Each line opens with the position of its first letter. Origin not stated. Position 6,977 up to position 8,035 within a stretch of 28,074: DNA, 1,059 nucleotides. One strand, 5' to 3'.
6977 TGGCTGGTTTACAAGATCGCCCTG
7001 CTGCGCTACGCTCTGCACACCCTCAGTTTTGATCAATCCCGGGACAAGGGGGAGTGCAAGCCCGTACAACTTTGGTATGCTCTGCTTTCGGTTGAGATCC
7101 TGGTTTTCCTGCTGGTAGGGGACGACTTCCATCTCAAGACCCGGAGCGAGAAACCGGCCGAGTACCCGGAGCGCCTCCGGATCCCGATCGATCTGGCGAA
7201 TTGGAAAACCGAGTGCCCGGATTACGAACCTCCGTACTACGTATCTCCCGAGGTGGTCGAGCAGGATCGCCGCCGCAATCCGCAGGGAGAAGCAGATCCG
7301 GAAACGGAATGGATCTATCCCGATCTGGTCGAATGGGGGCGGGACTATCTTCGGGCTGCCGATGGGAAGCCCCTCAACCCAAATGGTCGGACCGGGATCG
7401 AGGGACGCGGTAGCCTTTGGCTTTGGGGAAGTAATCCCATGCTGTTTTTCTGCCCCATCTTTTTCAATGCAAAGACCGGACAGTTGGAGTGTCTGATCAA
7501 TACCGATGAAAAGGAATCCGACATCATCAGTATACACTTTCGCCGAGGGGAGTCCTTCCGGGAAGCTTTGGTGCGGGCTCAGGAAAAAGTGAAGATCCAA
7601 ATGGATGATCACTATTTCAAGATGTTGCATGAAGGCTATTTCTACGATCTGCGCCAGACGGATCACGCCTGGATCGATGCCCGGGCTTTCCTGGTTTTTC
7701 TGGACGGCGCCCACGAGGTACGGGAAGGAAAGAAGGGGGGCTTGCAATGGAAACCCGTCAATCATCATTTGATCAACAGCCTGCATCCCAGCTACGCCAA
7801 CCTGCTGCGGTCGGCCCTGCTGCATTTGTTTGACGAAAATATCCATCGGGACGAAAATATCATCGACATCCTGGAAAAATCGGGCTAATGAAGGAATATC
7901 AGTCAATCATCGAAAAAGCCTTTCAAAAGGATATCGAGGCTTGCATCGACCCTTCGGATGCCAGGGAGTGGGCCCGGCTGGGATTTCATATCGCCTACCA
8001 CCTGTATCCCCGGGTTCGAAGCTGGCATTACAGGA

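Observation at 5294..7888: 864-aa protein fusing an apparently active small-molecule kinase fold to a Nudix-box-less NUDT9-homology domain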

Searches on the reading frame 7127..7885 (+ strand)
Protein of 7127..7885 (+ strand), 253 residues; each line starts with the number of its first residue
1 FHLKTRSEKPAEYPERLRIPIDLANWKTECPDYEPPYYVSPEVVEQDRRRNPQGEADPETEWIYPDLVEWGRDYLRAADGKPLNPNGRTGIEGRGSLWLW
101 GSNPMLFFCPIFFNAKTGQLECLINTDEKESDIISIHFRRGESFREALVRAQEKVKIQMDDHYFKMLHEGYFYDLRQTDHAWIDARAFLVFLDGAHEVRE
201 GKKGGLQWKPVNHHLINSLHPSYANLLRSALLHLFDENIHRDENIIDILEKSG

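Call 6: search_solved_structures(query=window:7127-7885:+, max_evalue=10, show_alignments=3)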
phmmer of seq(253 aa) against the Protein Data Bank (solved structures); distinct sequences matched with E-value up to 10: 11.
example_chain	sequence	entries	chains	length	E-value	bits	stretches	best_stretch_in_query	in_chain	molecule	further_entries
1q33_A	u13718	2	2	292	7.3e-10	42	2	4-104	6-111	ADP-ribose pyrophosphatase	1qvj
6mix_A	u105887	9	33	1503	1.1e-08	38.1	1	15-198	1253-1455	Transient receptor potential cation channel subfamily M member 2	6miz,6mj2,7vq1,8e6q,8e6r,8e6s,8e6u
8e6t_A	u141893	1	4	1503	1.1e-08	38.1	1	15-198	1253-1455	Transient receptor potential cation channel subfamily M member 2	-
6puo_A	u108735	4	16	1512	1.1e-08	38.1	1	15-198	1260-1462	Transient receptor potential cation channel subfamily M member 2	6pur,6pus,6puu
6co7_A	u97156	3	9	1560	6.3e-08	35.6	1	2-104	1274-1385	Predicted protein | Transient receptor potential cation channel subfamily M member-like 2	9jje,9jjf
6d73_B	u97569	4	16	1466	0.00044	23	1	80-190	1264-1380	Transient receptor potential cation channel, subfamily M | Transient receptor potential cation channel subfamily M member 2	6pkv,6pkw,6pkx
6drj_A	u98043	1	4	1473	0.00046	23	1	80-190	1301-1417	Transient receptor potential cation channel, subfamily M, member 2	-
6drk_A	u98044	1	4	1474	0.00047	22.9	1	80-190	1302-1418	Transient receptor potential cation channel, subfamily M, member 2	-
8sr7_A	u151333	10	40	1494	0.028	17.1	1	17-104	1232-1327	TRPM2 Chanzyme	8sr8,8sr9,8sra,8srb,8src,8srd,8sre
8srh_A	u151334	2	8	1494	0.028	17.1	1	17-104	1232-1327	TRPM2 chanzyme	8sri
2yr1_A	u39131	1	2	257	1.7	11.3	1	37-98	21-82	3-dehydroquinate dehydratase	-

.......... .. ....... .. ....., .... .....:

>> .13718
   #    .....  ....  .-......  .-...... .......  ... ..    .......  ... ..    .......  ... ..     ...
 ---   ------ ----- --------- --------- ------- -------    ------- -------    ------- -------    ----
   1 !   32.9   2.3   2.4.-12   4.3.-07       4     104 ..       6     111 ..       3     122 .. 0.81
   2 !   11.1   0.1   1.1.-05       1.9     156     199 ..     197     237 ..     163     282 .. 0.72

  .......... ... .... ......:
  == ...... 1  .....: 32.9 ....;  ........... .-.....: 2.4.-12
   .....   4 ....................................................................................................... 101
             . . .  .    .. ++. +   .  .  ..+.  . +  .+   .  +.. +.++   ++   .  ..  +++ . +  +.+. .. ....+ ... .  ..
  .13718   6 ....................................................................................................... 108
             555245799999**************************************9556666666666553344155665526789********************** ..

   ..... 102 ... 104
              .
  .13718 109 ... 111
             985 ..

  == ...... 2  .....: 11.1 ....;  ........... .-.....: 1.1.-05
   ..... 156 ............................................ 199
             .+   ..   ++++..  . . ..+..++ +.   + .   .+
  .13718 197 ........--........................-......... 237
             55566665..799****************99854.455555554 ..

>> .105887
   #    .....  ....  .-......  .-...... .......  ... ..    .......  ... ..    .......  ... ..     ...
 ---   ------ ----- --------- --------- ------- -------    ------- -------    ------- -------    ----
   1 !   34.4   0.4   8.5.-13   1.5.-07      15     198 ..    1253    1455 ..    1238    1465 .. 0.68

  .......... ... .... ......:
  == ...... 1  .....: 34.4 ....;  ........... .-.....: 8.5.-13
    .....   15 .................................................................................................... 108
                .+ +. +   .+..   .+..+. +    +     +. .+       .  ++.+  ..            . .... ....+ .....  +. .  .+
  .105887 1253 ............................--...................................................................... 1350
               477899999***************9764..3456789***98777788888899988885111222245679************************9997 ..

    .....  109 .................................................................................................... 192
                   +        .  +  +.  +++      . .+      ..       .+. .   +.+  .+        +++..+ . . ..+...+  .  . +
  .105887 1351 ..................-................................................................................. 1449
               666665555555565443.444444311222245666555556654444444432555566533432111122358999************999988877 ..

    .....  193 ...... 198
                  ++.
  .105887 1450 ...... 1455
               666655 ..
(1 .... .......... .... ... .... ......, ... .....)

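Call 8: search_protein_families(library=pfam, proteins=[window:7127-7885:+], max_evalue=10)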
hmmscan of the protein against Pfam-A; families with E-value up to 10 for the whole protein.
seq(253 aa): 0 families

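Call 66: search_protein_representatives(protein=window:7127-7885:+)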
Query: 253 residues. Proteins with E-value up to 0.001 (for the whole library): 733; up to 1e-10: 211; up to 1e-30: 13. The best 150 are listed.
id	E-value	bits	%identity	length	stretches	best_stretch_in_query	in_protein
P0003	1.3e-117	408.5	66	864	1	1-252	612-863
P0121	1.9e-59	217.7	40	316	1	1-253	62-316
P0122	2.5e-50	187.8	58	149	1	105-252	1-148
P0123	6.0e-47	176.7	37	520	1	1-253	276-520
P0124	2.8e-44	168.0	40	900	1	1-253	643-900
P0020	3.5e-44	167.7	38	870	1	1-251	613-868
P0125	1.1e-41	159.5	36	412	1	1-249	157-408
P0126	1.6e-39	152.4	40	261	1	1-253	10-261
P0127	5.4e-35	137.5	34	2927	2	2-237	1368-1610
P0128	5.5e-35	137.5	37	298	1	1-239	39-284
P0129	2.4e-32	128.8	38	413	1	1-250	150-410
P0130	6.3e-32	127.5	37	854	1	1-253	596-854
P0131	8.1e-31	123.9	36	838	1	1-237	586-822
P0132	4.2e-30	121.5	33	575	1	1-230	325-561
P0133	1.1e-29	120.2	36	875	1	1-240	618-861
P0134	1.7e-29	119.5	34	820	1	2-243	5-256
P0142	2.6e-27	112.3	37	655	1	2-236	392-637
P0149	1.7e-24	103.1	35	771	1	2-241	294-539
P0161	3.1e-22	95.7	34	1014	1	2-235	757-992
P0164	5.9e-22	94.8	34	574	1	8-241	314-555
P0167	2.0e-21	93.0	34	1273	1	12-237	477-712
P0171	5.4e-21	91.6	32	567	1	3-233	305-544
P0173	6.1e-21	91.4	33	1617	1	3-231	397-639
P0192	2.7e-18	82.8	33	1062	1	5-232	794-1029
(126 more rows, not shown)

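Call 71: search_protein_families(library=pfam, proteins=[P0134, P0149, P0142, P0132, P0161, P0192, P0167, P0173, P0164, P0171], max_evalue=0.0001)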
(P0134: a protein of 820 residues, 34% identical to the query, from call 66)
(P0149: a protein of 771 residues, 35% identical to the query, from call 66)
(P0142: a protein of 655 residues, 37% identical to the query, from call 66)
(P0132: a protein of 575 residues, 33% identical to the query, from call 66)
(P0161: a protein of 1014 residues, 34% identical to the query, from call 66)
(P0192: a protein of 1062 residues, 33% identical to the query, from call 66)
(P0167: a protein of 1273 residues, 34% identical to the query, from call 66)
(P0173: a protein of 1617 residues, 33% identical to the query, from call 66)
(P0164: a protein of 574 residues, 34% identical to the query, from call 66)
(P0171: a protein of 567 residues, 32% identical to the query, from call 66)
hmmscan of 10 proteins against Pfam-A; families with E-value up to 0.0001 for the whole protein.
P0134 (820 aa): 1 family
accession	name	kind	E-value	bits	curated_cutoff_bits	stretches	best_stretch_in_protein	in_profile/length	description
PF00293.34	NUDIX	-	9.1e-19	68.2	21.1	1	133-236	28-127/134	NUDIX domain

P0149 (771 aa): 3 families
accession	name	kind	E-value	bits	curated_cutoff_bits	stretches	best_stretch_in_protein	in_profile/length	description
PF04055.27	Radical_SAM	-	2.7e-08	34.6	29.5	1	25-154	2-125/166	Radical SAM superfamily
PF00702.32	Hydrolase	-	1.2e-07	32.7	26.4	1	559-709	4-179/191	haloacid dehalogenase-like hydrolase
PF13419.12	HAD_2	-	5.7e-06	27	23.8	0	560-691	2-130/178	Haloacid dehalogenase-like hydrolase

P0142 (655 aa): 4 families
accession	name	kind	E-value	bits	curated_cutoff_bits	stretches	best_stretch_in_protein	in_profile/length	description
PF19974.5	TCAD9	-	2.6e-25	89.9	40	2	220-356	293-428/429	Ternary complex associated domain 9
PF01636.29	APH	-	1.2e-06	28.9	23.2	1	215-266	158-209/239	Phosphotransferase enzyme family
PF01633.27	Choline_kinase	-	3.7e-06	26.9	29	1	190-265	124-202/300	Choline/ethanolamine kinase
PF01163.29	RIO1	-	3.3e-05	24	22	1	214-274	112-171/187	RIO domain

P0132 (575 aa): 4 families
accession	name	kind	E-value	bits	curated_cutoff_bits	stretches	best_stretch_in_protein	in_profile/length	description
PF19974.5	TCAD9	-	1.2e-16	61.3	40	1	157-290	294-428/429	Ternary complex associated domain 9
PF00293.34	NUDIX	-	3.1e-08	34.1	21.1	1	426-559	2-132/134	NUDIX domain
PF01633.27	Choline_kinase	-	4.3e-07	30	29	1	133-203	135-206/300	Choline/ethanolamine kinase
PF01163.29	RIO1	-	1.9e-05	24.8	22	1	139-208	103-171/187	RIO domain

P0161 (1014 aa): 4 families
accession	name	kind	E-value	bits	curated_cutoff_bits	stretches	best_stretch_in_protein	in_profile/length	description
PF19974.5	TCAD9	-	2e-26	93.6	40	2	550-721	263-428/429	Ternary complex associated domain 9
PF13581.12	HATPase_c_2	-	1.3e-17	64.4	27.4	1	23-145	2-125/127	Histidine kinase-like ATPase domain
PF00293.34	NUDIX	-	7.2e-09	36.2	21.1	1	859-970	6-117/134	NUDIX domain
PF02518.31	HATPase_c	-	6.8e-05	23.7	26.4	0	54-135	7-90/111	Histidine kinase-, DNA gyrase B-, and HSP90-like ATPase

P0192 (1062 aa): 1 family
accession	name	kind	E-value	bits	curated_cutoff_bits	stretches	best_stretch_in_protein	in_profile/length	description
PF00293.34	NUDIX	-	1.5e-10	41.6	21.1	1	901-1020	10-127/134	NUDIX domain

P0167 (1273 aa): 4 families
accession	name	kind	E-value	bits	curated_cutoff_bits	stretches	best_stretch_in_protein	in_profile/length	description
PF04055.27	Radical_SAM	-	2.2e-12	47.9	29.5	1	209-363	7-166/166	Radical SAM superfamily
PF00702.32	Hydrolase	-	4e-12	47.4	26.4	0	740-864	5-143/191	haloacid dehalogenase-like hydrolase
PF12710.13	HAD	-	7e-11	43.3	27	0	740-863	2-130/189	haloacid dehalogenase-like hydrolase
PF13419.12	HAD_2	-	2.4e-10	41.3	23.8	0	740-862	2-123/178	Haloacid dehalogenase-like hydrolase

P0173 (1617 aa): 3 families
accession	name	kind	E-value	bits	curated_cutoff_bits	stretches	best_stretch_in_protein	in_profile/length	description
PF00293.34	NUDIX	-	7.1e-15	55.6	21.1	1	513-635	15-131/134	NUDIX domain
PF03496.20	ADPrib_exo_Tox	-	7.4e-10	38.9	23.4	1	942-1089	17-173/196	ADP-ribosyltransferase exoenzyme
PF04233.19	Phage_Mu_F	-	1.9e-07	32.2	29.6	1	130-251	4-111/112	Phage Mu protein F like protein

P0164 (574 aa): 1 family
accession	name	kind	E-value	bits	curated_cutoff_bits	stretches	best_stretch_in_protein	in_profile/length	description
PF00293.34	NUDIX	-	5.4e-11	43.1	21.1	1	420-535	10-123/134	NUDIX domain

P0171 (567 aa): 2 families
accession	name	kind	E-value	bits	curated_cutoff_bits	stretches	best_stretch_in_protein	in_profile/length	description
PF00459.30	Inositol_P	-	8.4e-35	121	27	1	25-270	11-267/271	Inositol monophosphatase family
PF00293.34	NUDIX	-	8.4e-15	55.4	21.1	1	416-538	12-132/134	NUDIX domain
